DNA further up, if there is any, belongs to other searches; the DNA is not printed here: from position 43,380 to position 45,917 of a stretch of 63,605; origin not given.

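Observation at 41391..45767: NHL-propeller/TPR/Yip1 membrane protein and a 745-aa orphan lipoprotein inserted between two ABC permease pairs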

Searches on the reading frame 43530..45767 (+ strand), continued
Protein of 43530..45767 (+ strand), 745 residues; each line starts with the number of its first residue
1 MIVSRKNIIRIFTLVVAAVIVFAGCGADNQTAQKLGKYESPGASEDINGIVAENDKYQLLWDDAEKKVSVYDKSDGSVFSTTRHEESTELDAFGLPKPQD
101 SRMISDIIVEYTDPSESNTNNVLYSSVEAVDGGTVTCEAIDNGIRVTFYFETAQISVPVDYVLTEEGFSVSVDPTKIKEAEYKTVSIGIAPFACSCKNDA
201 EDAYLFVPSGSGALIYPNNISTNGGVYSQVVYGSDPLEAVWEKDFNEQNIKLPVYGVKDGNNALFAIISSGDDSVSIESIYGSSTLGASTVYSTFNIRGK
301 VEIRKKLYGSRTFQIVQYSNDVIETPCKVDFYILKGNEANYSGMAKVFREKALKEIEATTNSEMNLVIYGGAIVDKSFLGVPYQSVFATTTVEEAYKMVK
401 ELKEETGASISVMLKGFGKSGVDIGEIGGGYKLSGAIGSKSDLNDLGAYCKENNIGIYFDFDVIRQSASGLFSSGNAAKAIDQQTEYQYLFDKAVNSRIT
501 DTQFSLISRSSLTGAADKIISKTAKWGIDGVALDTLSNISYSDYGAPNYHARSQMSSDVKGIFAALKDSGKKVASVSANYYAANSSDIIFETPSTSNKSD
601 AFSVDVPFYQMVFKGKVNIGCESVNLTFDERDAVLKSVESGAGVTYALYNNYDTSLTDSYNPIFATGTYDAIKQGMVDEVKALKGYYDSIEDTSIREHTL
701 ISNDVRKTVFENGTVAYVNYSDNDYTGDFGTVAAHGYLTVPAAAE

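Call 31: fold_search(model_id=the predicted structure, library=pdb)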
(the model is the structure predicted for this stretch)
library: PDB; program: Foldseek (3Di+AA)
matches with E <= 10: 1739; with E <= 0.001: 593
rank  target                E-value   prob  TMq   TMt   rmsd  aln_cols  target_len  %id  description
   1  5opq_A                9.2e-32  1.00  0.63  0.70   6.7       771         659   13  A 3,6-anhydro-D-galactosidase produced by Zobellia galactanivorans. This is an exo-lytic enzyme that hydrolyzes termin (released 2017-11-29)
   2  5opq_D                3.6e-31  1.00  0.63  0.70   6.3       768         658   13  A 3,6-anhydro-D-galactosidase produced by Zobellia galactanivorans. This is an exo-lytic enzyme that hydrolyzes termin (released 2017-11-29)
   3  8rzk_A                3.3e-30  1.00  0.63  0.70   6.5       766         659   13  The Michaelis complex of ZgGH129 D486N from Zobellia galactanivorans with neo-b/k-oligo-carrageenan tetrasaccharide (b (released 2024-07-31)
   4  5wzn_A                6.0e-25  1.00  0.60  0.71   6.2       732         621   14  Alpha-N-acetylgalactosaminidase NagBb from Bifidobacterium bifidum - GalNAc complex (released 2017-06-07)
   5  5wzq_A                1.3e-24  1.00  0.59  0.70   6.1       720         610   14  Alpha-N-acetylgalactosaminidase NagBb from Bifidobacterium bifidum - quadruple mutant (released 2017-06-07)
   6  5wzr_A                3.8e-24  1.00  0.61  0.71   5.8       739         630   13  Alpha-N-acetylgalactosaminidase NagBb from Bifidobacterium bifidum - Gal-NHAc-DNJ complex (released 2017-06-07)
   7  5wzr_B                4.2e-24  1.00  0.61  0.71   5.8       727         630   14  Alpha-N-acetylgalactosaminidase NagBb from Bifidobacterium bifidum - Gal-NHAc-DNJ complex (released 2017-06-07)
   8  5wzp_A                5.5e-24  1.00  0.59  0.72   6.8       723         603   13  Alpha-N-acetylgalactosaminidase NagBb from Bifidobacterium bifidum - ligand free (released 2017-06-07)
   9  5wzn_B                7.1e-24  1.00  0.62  0.73   5.7       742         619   13  Alpha-N-acetylgalactosaminidase NagBb from Bifidobacterium bifidum - GalNAc complex (released 2017-06-07)
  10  5wzq_B                7.9e-24  1.00  0.60  0.72   5.8       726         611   13  Alpha-N-acetylgalactosaminidase NagBb from Bifidobacterium bifidum - quadruple mutant (released 2017-06-07)
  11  5wzp_B                8.8e-24  1.00  0.58  0.70   6.5       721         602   14  Alpha-N-acetylgalactosaminidase NagBb from Bifidobacterium bifidum - ligand free (released 2017-06-07)
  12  6qev_B                7.0e-20  1.00  0.43  0.27  10.5       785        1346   12  EngBF DARPin Fusion 4b B6 (released 2019-11-06)
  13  6sh9_B                3.2e-19  1.00  0.44  0.28  10.4       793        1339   11  EngBF DARPin Fusion 4b D12 (released 2019-11-06)
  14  6qfk_A                2.9e-18  1.00  0.44  0.28  10.4       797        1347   11  EngBF DARPin Fusion 4b G10 (released 2019-11-06)
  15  6qep                  4.2e-18  1.00  0.45  0.28   9.8       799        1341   11  EngBF DARPin Fusion 4b H14 (released 2019-11-06)
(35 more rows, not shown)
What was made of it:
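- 43530..45767 (+): DUF5696 lipoprotein: N-terminal beta-sandwich, (beta/alpha)8 barrel, C-terminal beta-sandwich; remote GH129/GH101-like. Foldseek hits 5opq/8rzk at E 9e-32 with TM 0.63/0.70, and 5wzn at 6e-25 (call 31).
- Closest known: GH129 / 'GH129-like' and GH101 glycosidases. Same: The same three-domain architecture over the full length: beta-sandwich, TIM barrel, beta-sandwich (Foldseek E 9e-32 to 6e-25, TM 0.6-0.7; call 31).
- DUF5696 has a glycosidase fold (call 31).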

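Call 32: search_solved_structures(query=A1, max_evalue=10, show_alignments=3)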
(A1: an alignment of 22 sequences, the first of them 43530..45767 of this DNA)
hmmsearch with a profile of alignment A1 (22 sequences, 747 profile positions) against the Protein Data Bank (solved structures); distinct sequences matched with E-value up to 10: 5.
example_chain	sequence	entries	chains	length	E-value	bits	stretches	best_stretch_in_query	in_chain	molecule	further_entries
8rzk_A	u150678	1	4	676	0.00053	21.4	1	40-82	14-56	Conserved hypothetical periplasmic protein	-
8rzg_A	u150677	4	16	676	0.00054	21.4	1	40-82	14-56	Conserved hypothetical periplasmic protein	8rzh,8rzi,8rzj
5opq_A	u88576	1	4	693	0.00059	21.3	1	41-82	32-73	3,6-anhydro-D-galactosidase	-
21jh_A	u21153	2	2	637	0.53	11.5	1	425-483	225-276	1,4-alpha-glucan branching enzyme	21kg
1ea9_C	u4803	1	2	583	0.98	10.6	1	429-487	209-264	CYCLOMALTODEXTRINASE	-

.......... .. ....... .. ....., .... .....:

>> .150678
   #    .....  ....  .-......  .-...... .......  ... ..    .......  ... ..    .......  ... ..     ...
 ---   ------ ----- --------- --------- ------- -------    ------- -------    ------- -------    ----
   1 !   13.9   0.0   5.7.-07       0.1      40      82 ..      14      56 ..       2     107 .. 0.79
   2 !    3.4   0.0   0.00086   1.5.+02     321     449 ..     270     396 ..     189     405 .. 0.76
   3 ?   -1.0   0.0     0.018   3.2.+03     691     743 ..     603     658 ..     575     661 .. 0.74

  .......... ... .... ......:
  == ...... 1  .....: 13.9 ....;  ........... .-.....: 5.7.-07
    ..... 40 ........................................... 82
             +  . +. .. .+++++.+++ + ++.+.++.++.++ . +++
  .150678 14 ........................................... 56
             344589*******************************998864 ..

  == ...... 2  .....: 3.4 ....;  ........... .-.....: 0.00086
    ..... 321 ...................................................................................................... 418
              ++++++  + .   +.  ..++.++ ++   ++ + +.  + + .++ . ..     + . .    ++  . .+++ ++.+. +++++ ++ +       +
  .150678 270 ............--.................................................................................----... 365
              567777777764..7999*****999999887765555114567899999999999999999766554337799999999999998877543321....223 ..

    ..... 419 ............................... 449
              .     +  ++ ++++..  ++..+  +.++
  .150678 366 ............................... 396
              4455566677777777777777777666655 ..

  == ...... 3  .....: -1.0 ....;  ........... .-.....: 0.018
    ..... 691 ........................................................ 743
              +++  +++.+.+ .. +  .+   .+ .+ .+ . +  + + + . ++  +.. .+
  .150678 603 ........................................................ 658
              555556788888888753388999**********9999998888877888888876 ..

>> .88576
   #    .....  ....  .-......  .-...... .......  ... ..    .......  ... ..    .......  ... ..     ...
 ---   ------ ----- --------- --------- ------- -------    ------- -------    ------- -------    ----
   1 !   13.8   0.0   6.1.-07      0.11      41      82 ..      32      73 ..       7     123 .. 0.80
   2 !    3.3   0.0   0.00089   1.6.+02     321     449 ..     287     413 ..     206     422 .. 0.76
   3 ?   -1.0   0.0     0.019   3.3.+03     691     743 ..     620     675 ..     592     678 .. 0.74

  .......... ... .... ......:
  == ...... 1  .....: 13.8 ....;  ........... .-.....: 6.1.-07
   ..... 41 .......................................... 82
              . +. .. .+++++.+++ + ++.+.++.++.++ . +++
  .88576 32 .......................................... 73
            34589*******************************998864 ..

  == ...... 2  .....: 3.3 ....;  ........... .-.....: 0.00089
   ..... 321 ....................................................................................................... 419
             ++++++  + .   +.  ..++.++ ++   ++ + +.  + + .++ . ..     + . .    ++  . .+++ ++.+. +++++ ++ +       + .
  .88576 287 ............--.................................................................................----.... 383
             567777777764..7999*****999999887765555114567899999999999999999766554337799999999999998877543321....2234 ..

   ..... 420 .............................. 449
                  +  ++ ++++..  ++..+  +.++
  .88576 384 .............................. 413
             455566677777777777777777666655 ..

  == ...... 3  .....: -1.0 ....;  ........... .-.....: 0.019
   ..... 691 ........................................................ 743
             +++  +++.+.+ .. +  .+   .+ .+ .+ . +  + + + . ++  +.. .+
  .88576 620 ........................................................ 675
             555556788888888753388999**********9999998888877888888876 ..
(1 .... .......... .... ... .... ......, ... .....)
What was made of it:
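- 43530..45767 (+): The family profile hits ZgGH129 at E 5e-4 (call 32).
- Closest known: GH129 / 'GH129-like' and GH101 glycosidases. Same: Weak collinear profile similarity (E 5e-4, call 32).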

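Call 38: search_dna_similar(query=window:43530-45767:+, collection=plasmids, mode=protein, max_evalue=0.001, max_rows=20)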
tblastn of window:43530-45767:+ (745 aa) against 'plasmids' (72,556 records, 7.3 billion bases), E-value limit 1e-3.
Records with a match: 2; places in all: 2; records where one place covers at least 80% of the query: 1.
Best place of each record, by identity: <60% 2.
By first word of the organism name: Butyrivibrio 1; Paenibacillus 1.
By predicted mobility (MOB-suite, as given by PLSDB): non-mobilizable 2.
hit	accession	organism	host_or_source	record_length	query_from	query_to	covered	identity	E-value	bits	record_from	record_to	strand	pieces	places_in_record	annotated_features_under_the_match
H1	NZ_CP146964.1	Butyrivibrio fibrisolvens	Bovinae,Bovine rumen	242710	155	738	78%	28.6%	5e-44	179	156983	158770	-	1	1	DUF5696 domain-containing protein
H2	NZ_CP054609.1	Paenibacillus cellulosilyticus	cell culture,soil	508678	50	738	92%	23.3%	1e-26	124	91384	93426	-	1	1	DUF5696 domain-containing protein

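Call 39: get_annotated_region(hit=H1, flank=10000)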
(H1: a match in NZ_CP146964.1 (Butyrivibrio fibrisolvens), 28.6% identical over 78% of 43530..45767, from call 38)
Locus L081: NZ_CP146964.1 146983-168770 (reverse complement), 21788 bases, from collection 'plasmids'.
description: Butyrivibrio fibrisolvens strain D1 plasmid pNP243, complete sequence
organism: Butyrivibrio fibrisolvens (NCBI taxid 831)
taxonomy: Bacteria; Bacillota; Clostridia; Lachnospirales; Lachnospiraceae; Butyrivibrio; Butyrivibrio fibrisolvens
host: -; source: Bovinae,Bovine rumen; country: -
typing (MOB-suite, as given by PLSDB): non-mobilizable
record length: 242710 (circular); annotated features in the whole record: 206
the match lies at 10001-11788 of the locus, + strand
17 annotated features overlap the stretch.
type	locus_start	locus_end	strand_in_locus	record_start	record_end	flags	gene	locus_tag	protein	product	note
CDS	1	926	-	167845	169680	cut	-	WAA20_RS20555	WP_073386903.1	histidine kinase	GO:0000160 - phosphorelay signal transduction system [Evidence IEA]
CDS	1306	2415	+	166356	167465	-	-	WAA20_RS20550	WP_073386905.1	glycoside hydrolase family 43 protein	-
CDS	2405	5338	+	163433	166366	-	-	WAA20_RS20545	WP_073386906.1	extracellular solute-binding protein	-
CDS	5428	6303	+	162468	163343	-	-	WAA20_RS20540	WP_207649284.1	sugar ABC transporter permease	-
CDS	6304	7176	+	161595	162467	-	-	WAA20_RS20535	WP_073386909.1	carbohydrate ABC transporter permease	GO:0008643 - carbohydrate transport [Evidence IEA]; GO:0055085 - transmembrane transport [Evidence IEA]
CDS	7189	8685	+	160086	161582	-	-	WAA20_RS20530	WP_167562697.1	NHL repeat-containing protein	-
CDS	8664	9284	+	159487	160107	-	-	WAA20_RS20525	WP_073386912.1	YIP1 family protein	-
CDS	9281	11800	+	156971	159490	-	-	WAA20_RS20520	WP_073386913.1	DUF5696 domain-containing protein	-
CDS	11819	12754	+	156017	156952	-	-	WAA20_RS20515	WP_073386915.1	sugar ABC transporter permease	-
CDS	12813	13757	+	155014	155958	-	-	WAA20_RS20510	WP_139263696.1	carbohydrate ABC transporter permease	GO:0008643 - carbohydrate transport [Evidence IEA]; GO:0055085 - transmembrane transport [Evidence IEA]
CDS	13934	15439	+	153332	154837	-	-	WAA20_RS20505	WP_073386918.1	extracellular solute-binding protein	-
CDS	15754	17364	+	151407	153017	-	-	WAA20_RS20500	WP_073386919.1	extracellular solute-binding protein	-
CDS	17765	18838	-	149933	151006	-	-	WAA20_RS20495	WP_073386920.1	J domain-containing protein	-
CDS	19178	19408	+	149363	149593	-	-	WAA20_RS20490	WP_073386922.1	hypothetical protein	-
CDS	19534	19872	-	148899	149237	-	-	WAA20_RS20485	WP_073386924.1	hypothetical protein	-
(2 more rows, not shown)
